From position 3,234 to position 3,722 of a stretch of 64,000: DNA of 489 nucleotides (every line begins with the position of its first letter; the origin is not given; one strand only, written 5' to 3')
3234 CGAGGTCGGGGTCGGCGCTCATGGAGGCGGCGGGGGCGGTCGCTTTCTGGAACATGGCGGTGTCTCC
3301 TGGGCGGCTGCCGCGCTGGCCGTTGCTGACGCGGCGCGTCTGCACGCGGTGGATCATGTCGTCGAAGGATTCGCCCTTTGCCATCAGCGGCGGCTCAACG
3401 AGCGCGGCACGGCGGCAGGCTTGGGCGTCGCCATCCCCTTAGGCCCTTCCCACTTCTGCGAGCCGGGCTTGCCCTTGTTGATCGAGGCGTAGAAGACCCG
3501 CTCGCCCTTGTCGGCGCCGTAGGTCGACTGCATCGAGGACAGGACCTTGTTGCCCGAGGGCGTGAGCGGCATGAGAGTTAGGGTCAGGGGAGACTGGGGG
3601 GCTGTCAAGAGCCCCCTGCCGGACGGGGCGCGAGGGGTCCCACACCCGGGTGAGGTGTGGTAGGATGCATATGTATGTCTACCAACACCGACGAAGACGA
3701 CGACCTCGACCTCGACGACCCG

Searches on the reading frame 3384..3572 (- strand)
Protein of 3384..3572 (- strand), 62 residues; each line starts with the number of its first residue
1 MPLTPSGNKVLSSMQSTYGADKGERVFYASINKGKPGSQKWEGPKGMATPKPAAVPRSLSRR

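Call 97: search_protein_families(library=ncbifam, proteins=[window:3384-3572:-], max_evalue=0.1)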
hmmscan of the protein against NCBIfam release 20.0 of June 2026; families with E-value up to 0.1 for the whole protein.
window:3384-3572:- (62 aa): 1 family
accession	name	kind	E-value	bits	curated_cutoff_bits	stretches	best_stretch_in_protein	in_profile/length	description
NF047540.1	LIC_13241_dom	domain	0.045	13.8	50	1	20-56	37-73/85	LIC_13241 domain-containing protein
